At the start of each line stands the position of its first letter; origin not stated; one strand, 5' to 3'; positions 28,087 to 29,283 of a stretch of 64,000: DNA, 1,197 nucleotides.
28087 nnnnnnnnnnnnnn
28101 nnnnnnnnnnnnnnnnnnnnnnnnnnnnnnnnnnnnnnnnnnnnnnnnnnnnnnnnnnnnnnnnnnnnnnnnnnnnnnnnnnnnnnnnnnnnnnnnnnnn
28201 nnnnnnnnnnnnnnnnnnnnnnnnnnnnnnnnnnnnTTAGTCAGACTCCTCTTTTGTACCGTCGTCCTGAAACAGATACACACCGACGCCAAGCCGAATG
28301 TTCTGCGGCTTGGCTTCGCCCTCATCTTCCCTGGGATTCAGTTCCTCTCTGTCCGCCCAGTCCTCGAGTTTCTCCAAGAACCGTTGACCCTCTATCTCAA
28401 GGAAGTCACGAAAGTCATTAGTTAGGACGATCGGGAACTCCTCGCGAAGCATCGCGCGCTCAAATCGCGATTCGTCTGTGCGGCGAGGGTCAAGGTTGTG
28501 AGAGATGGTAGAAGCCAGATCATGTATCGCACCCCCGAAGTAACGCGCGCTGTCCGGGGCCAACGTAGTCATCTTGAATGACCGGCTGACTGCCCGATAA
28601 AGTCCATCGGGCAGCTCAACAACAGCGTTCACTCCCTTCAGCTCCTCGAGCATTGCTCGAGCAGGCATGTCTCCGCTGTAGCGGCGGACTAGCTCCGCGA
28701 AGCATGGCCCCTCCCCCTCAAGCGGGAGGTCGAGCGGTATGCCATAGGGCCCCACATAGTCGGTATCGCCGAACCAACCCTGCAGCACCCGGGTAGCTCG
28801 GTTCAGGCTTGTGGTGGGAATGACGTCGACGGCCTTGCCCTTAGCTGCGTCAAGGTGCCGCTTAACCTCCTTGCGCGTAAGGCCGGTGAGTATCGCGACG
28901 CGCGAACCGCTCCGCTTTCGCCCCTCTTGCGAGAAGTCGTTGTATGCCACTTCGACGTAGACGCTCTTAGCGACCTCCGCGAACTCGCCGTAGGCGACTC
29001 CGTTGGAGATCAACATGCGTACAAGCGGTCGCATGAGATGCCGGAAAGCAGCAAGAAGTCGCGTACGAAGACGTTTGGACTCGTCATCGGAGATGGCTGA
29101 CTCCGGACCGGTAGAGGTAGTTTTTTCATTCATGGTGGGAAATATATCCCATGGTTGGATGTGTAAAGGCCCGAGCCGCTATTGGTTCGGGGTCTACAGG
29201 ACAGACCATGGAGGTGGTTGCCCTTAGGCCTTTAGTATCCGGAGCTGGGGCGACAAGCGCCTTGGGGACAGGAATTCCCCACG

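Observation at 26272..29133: Lower-GC three-gene islet between ligA and bolA: two paralogous HTH-like proteins flanking a secreted AIVGTG-repeat protein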

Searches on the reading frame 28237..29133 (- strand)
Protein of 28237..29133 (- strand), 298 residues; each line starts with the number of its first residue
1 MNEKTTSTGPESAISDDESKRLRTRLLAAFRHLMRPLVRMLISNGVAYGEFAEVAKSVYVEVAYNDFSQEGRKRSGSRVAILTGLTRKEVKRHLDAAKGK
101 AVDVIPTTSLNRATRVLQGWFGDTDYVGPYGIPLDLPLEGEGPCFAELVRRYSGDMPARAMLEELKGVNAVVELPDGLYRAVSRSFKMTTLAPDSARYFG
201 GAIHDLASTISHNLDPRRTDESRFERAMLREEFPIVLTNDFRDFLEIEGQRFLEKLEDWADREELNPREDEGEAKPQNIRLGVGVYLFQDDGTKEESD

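Call 3: search_protein_families(library=pfam, proteins=[window:28237-29133:-], max_evalue=1)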
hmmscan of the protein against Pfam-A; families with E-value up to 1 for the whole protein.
window:28237-29133:- (298 aa): 1 family
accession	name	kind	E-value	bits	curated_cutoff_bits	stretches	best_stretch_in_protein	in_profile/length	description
PF20112.4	DUF6502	-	1.2e-53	182.2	27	1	26-291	4-264/268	Family of unknown function (DUF6502)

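Call 4: search_protein_families(library=ncbifam, proteins=[window:28237-29133:-], max_evalue=1)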
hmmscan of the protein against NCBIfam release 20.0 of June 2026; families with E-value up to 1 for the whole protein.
window:28237-29133:- (298 aa): 0 families

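Call 10: find_homologous_proteins(query=window:28237-29133:-)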
Query window:28237-29133:- (298 aa): 1764 proteins with E <= 0.001 among 4222 candidates; the best 120 are listed.
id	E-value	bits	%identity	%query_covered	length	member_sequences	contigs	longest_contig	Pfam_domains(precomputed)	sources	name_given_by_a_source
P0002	2.3e-168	577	100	87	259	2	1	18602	PF20112.5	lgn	-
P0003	1.8e-141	489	79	95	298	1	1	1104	PF20112.5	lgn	-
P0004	3.4e-139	482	75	98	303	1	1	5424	PF20112.5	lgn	-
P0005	3.7e-116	406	65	98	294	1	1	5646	PF20112.5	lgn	-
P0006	5.8e-115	402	68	95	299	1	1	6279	PF20112.5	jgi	jgi:hypothetical protein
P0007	3.4e-112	393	65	92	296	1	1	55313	PF20112.5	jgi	jgi:hypothetical protein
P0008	4.0e-77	278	51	95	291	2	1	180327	PF20112.5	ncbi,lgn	ncbi:MAG: DUF6502 family protein [Pseudomonadota bacterium]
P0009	2.9e-75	272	49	95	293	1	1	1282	PF20112.5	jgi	-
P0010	3.0e-75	272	51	91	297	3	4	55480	PF20112.5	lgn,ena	-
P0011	6.2e-75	271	50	100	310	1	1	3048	PF20112.5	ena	-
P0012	7.7e-75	270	49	96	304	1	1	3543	PF20112.5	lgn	-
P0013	9.2e-75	270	51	94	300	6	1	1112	PF20112.5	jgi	jgi:hypothetical protein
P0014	2.0e-74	269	50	96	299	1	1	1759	PF20112.5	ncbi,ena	-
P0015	1.3e-71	260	49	92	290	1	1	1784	PF20112.5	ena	-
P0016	1.0e-70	257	48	94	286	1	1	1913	PF20112.5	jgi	jgi:Family of unknown function (DUF6502)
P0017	1.6e-70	256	50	89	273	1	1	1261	PF20112.5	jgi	jgi:hypothetical protein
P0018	3.8e-70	255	47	93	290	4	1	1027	PF20112.5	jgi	jgi:hypothetical protein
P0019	1.2e-69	253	48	93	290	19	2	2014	PF20112.5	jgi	jgi:hypothetical protein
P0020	5.1e-69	251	49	96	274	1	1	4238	PF20112.5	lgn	-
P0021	5.3e-69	251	50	86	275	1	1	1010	PF20112.5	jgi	-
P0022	6.5e-69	251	46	98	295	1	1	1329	PF20112.5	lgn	-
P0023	6.6e-69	251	49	91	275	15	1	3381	PF20112.5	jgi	jgi:hypothetical protein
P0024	1.7e-68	249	47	93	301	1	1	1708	PF20112.5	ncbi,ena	-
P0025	1.8e-68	249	49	93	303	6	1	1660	PF20112.5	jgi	-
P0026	3.6e-68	248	46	92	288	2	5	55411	PF20112.5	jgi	jgi:hypothetical protein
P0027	8.8e-68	247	46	91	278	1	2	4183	PF20112.5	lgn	-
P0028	1.6e-67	246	50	90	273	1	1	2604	PF20112.5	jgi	jgi:hypothetical protein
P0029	2.4e-67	246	46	92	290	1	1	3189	PF20112.5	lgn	-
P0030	2.9e-67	245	49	94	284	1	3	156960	PF20112.5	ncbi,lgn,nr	ncbi:MAG: hypothetical protein HKN06_11480 [Gammaproteobacteria bacterium]|nr:hypothetical protein [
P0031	3.0e-67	245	47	91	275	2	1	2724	PF20112.5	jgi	jgi:uncharacterized protein DUF6502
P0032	4.2e-67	245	45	91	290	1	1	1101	PF20112.5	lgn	-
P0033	4.9e-67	245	46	92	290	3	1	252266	PF20112.5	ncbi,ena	-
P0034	6.2e-67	244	47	93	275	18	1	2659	PF20112.5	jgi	jgi:hypothetical protein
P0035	6.3e-67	244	52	90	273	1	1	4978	PF20112.5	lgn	-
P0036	1.2e-66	243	47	93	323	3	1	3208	PF20112.5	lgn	-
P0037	1.3e-66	243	46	92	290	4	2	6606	PF20112.5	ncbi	-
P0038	1.3e-66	243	51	84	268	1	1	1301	PF20112.5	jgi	jgi:hypothetical protein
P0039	1.5e-66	243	47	83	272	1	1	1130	PF20112.5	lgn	-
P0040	1.5e-66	243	50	90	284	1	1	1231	PF20112.5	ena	-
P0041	2.2e-66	243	48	83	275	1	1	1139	PF20112.5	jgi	jgi:hypothetical protein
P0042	2.8e-66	242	45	90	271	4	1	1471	PF20112.5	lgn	-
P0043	4.3e-66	242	49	92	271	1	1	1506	PF20112.5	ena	-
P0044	4.3e-66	242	47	91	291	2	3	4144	PF20112.5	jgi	jgi:hypothetical protein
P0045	4.4e-66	242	46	93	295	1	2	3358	PF20112.5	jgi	jgi:hypothetical protein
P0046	5.2e-66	241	50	93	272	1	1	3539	PF20112.5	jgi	jgi:hypothetical protein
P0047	1.1e-65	240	47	93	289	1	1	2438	PF20112.5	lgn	-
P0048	1.2e-65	240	44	91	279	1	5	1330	PF20112.5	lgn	-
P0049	1.3e-65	240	48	93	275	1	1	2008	PF20112.5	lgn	-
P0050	1.8e-65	240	48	92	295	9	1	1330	PF20112.5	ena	-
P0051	1.9e-65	240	44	91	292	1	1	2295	PF20112.5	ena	-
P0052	1.9e-65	239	47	92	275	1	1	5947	PF20112.5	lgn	-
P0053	2.3e-65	239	47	92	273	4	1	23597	PF20112.5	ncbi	ncbi:MAG: DUF6502 family protein [Gammaproteobacteria bacterium]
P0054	6.2e-65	238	52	81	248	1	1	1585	PF20112.5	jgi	jgi:hypothetical protein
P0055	9.1e-65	237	48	90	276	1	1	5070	PF20112.5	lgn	-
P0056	9.4e-65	237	43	94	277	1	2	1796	PF20112.5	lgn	-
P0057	1.1e-64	237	48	93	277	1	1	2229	PF20112.5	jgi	jgi:hypothetical protein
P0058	1.3e-64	237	43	96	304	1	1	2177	PF20112.5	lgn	-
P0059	2.2e-64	236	49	90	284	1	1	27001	PF20112.5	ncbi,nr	ncbi:MAG: hypothetical protein HKN49_08480 [Gammaproteobacteria bacterium]|nr:hypothetical protein [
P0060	2.5e-64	236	44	94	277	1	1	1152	PF20112.5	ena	-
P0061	3.5e-64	235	45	98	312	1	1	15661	PF20112.5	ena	-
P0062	3.5e-64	235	48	93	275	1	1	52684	PF20112.5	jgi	jgi:hypothetical protein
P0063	3.6e-64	235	47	90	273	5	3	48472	PF20112.5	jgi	jgi:hypothetical protein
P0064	3.8e-64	235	44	92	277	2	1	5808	PF20112.5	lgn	-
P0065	7.2e-64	234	48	87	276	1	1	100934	PF20112.5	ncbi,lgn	-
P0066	8.6e-64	234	48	92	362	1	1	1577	PF20112.5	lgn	-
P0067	1.4e-63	233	50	87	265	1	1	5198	PF20112.5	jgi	jgi:hypothetical protein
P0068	2.8e-63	232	45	90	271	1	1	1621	PF20112.5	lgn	-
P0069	3.9e-63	232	46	92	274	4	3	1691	PF20112.5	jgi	jgi:hypothetical protein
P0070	5.6e-63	231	46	93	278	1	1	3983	PF20112.5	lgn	-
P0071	6.0e-63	231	45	94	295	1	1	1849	PF20112.5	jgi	jgi:hypothetical protein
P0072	6.1e-63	231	44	93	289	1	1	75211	PF20112.5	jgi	-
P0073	6.8e-63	231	47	90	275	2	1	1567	PF20112.5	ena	-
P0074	8.2e-63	231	43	93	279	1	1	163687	PF20112.5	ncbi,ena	-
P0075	1.1e-62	230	47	91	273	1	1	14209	PF20112.5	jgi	jgi:hypothetical protein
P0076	1.4e-62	230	48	92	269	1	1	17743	PF20112.5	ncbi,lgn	-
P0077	1.5e-62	230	47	90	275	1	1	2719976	PF20112.5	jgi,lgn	jgi:hypothetical protein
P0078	1.7e-62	230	49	85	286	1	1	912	PF20112.5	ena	-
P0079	2.7e-62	229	46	91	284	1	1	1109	PF20112.5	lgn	-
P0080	2.7e-62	229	45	92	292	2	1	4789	PF20112.5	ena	-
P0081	2.9e-62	229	46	90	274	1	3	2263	PF20112.5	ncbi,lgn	ncbi:MAG: DUF6502 family protein [Nevskiales bacterium]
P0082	4.4e-62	228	43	90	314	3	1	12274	PF20112.5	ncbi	-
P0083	5.1e-62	228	44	91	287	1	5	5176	PF20112.5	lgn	-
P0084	5.9e-62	228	44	93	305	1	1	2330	PF20112.5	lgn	-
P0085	1.1e-61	227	44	94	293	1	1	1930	PF20112.5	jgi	jgi:Family of unknown function (DUF6502)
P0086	1.9e-61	226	48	86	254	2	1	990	PF20112.5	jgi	jgi:hypothetical protein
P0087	2.2e-61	226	44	94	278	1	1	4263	PF20112.5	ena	-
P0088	2.9e-61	226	43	94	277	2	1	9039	PF20112.5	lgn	-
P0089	4.6e-61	225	43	94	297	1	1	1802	PF20112.5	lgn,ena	-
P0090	5.5e-61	225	45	93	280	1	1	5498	PF20112.5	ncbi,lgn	-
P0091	6.9e-61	225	49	90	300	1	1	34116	PF20112.5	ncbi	-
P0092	8.2e-61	224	45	90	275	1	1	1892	PF20112.5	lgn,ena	-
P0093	9.3e-61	224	46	94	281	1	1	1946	PF20112.5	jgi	jgi:hypothetical protein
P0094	4.8e-60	222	46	85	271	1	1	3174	PF20112.5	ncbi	ncbi:MAG: DUF6502 family protein [Candidatus Binatia bacterium]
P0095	4.9e-60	222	43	91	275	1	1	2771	PF20112.5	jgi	jgi:hypothetical protein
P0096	4.9e-60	222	46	90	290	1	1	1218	PF20112.5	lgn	-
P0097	6.7e-60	221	47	90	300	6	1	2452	PF20112.5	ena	-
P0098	7.0e-60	221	48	92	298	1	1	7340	PF20112.5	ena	-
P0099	7.0e-60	221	43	91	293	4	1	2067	PF20112.5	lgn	-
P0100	7.2e-60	221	46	90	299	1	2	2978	PF20112.5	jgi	jgi:hypothetical protein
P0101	8.4e-60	221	46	91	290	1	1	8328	PF20112.5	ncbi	-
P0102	1.3e-59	220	45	90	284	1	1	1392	PF20112.5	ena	-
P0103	1.5e-59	220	43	90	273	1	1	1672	PF20112.5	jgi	jgi:hypothetical protein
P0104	1.7e-59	220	47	90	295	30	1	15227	PF20112.5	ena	-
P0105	1.9e-59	220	46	91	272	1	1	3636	PF20112.5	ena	-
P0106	2.3e-59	220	44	91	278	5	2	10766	PF20112.5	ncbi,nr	ncbi:MAG: hypothetical protein H0V62_03645 [Gammaproteobacteria bacterium]|nr:hypothetical protein [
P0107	2.8e-59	219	46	90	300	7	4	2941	PF20112.5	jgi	jgi:hypothetical protein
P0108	5.1e-59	218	47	90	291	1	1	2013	PF20112.5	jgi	-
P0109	6.1e-59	218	44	91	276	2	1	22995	PF20112.5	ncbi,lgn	-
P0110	7.8e-59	218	44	91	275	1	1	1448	PF20112.5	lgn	-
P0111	8.1e-59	218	43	93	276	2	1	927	PF20112.5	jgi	-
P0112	8.2e-59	218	45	90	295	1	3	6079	PF20112.5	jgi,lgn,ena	-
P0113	8.5e-59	218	45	91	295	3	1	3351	PF20112.5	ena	-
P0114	9.6e-59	218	46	90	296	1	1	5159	PF20112.5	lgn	-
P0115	9.9e-59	217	45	89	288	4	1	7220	PF20112.5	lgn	-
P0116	1.2e-58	217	45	92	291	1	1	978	PF20112.5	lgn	-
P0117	1.2e-58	217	44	91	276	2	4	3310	PF20112.5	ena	-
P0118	1.2e-58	217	42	93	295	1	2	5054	PF20112.5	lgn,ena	-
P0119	1.2e-58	217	44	92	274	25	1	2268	PF20112.5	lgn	-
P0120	1.6e-58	217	44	91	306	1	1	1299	PF20112.5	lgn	-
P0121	1.9e-58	217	45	91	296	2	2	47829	PF20112.5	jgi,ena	-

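Call 11: find_encoding_contigs(protein=P0007, flank=8000, max_places=3)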
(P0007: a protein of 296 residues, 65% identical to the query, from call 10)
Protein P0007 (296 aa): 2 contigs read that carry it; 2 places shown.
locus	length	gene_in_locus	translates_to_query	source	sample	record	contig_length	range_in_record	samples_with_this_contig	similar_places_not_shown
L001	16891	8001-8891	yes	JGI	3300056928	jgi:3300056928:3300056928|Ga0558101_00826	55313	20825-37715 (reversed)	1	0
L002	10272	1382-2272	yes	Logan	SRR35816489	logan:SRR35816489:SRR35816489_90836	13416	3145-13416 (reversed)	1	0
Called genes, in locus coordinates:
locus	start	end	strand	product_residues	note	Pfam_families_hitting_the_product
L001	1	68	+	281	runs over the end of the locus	PF00494:SQS_PSY (weak)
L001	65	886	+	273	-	PF00106:adh_short, PF08659:KR, PF13561:adh_short_C2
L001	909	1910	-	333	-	PF01479:S4, PF00849:PseudoU_synth_2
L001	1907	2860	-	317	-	PF04079:SMC_ScpB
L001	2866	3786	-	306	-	PF02616:SMC_ScpA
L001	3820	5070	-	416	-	PF00579:tRNA-synt_1b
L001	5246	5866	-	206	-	PF01300:Sua5_yciO_yrdC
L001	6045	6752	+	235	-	PF04279:IspA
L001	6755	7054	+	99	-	PF03795:YCII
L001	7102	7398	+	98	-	PF01722:BolA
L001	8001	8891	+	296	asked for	PF20112:DUF6502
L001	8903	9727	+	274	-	-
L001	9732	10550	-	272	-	PF20112:DUF6502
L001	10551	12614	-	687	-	PF22745:Nlig-Ia, PF01653:DNA_ligase_aden, PF03120:OB_DNA_ligase, PF03119:DNA_ligase_ZBD, PF12826:HHH_2, PF14520:HHH_5 (weak), PF00533:BRCT, PF12738:PTCB-BRCT (weak)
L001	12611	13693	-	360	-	PF04354:ZipA_C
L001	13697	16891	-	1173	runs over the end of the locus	PF02463:SMC_N, PF13175:AAA_15, PF13304:AAA_21 (weak), PF13476:AAA_23, PF24161:CCDC39 (faint)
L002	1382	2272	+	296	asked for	PF20112:DUF6502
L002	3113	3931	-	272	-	PF20112:DUF6502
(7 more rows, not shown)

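Call 12: find_encoding_contigs(protein=P0004, flank=8000, max_places=3)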
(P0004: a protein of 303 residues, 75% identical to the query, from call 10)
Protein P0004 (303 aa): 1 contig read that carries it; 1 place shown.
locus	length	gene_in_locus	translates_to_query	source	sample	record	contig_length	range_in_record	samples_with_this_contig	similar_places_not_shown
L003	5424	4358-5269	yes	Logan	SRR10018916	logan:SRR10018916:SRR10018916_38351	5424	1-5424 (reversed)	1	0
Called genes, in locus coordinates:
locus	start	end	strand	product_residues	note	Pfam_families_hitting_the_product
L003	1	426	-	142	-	?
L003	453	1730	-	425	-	PF00579:tRNA-synt_1b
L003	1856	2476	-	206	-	PF01300:Sua5_yciO_yrdC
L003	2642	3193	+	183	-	PF04279:IspA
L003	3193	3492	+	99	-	PF03795:YCII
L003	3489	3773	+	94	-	PF01722:BolA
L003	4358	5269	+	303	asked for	PF20112:DUF6502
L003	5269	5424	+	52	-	?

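Call 13: find_encoding_contigs(protein=P0006, flank=8000, max_places=3)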
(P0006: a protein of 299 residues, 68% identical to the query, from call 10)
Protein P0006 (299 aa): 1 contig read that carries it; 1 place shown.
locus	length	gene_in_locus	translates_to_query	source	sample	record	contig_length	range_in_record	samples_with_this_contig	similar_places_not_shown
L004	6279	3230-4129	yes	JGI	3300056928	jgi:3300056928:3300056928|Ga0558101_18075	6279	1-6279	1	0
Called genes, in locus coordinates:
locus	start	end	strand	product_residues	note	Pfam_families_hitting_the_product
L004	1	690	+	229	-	?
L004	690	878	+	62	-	-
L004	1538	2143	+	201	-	PF04279:IspA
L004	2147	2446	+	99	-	PF03795:YCII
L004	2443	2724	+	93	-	PF01722:BolA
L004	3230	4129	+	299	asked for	PF20112:DUF6502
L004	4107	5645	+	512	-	-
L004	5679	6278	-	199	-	?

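Call 20: find_encoding_contigs(protein=P0008, flank=8000, max_places=2)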
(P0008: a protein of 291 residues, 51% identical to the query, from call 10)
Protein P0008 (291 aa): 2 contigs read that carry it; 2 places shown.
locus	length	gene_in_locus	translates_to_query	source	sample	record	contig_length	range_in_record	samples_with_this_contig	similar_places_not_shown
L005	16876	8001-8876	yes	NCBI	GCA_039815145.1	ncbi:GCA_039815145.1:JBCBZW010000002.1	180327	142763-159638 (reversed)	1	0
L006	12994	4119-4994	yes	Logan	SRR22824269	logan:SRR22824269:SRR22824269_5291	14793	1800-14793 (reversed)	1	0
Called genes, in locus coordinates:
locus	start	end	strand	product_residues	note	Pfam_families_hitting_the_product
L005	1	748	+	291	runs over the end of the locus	PF00494:SQS_PSY (weak)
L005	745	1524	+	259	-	PF00106:adh_short, PF08659:KR, PF13561:adh_short_C2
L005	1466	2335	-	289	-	PF01479:S4, PF00849:PseudoU_synth_2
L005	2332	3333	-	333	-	PF04079:SMC_ScpB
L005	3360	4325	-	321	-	PF02616:SMC_ScpA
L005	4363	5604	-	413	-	PF00579:tRNA-synt_1b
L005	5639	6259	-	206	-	PF01300:Sua5_yciO_yrdC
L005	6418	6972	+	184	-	PF04279:IspA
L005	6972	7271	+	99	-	PF03795:YCII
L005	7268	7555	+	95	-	PF01722:BolA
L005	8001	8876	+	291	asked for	PF20112:DUF6502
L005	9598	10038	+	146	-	-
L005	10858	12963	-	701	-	PF22745:Nlig-Ia, PF01653:DNA_ligase_aden, PF03120:OB_DNA_ligase, PF03119:DNA_ligase_ZBD, PF14520:HHH_5 (weak), PF12826:HHH_2, PF14520:HHH_5, PF00533:BRCT, +1 more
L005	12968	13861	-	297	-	PF04354:ZipA_C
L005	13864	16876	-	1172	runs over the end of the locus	PF02463:SMC_N, PF13175:AAA_15, PF13304:AAA_21 (weak), PF13476:AAA_23, PF06470:SMC_hinge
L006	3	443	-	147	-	?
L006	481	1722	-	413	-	PF00579:tRNA-synt_1b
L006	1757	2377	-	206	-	PF01300:Sua5_yciO_yrdC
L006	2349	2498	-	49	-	-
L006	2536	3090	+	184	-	PF04279:IspA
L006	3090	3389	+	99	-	PF03795:YCII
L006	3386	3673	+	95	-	PF01722:BolA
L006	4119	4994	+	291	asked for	PF20112:DUF6502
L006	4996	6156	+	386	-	-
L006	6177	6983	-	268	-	PF20112:DUF6502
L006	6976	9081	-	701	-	PF22745:Nlig-Ia, PF01653:DNA_ligase_aden, PF03120:OB_DNA_ligase, PF03119:DNA_ligase_ZBD, PF14520:HHH_5 (weak), PF12826:HHH_2, PF14520:HHH_5, PF00533:BRCT, +1 more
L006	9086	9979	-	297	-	PF04354:ZipA_C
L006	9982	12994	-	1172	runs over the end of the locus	PF02463:SMC_N, PF13175:AAA_15, PF13304:AAA_21 (weak), PF13476:AAA_23, PF06470:SMC_hinge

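Call 21: find_encoding_contigs(protein=P0077, flank=8000, max_places=2)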
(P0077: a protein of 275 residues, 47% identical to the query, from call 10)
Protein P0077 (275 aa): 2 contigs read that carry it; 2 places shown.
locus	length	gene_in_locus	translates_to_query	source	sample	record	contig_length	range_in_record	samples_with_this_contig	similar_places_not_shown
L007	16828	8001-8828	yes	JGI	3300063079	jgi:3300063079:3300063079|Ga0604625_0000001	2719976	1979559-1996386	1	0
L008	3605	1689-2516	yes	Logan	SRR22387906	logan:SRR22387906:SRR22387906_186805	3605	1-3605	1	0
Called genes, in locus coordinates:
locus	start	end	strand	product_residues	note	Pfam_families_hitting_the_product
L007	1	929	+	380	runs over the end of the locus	PF02771:Acyl-CoA_dh_N, PF02770:Acyl-CoA_dh_M, PF00441:Acyl-CoA_dh_1, PF08028:Acyl-CoA_dh_2, PF22924:ACOX_C_alpha1 (weak)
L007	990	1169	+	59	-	-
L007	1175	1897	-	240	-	PF02592:Vut_1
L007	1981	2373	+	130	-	-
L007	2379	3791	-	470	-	PF02233:PNTB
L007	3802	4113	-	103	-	PF12769:PNTB_4TM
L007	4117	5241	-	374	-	PF05222:AlaDh_PNT_N, PF02826:2-Hacid_dh_C (faint), PF01262:AlaDh_PNT_C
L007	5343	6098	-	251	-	PF14371:DUF4412 (weak)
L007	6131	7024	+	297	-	PF02739:5_3_exonuc_N, PF01367:5_3_exonuc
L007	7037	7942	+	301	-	PF03881:Fructosamin_kin, PF01636:APH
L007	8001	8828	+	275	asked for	PF20112:DUF6502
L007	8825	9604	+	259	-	PF18914:DUF5666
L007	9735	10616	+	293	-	PF01171:ATP_bind_3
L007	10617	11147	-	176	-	PF03734:YkuD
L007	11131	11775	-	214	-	PF19489:SLT_4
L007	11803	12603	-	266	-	PF01435:Peptidase_M48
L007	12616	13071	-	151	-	PF01906:YbjQ_1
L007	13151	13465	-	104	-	PF01906:YbjQ_1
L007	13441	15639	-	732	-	PF13336:AcetylCoA_hyd_C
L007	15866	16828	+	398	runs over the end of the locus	PF00487:FA_desaturase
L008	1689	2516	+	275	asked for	PF20112:DUF6502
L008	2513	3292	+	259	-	PF18914:DUF5666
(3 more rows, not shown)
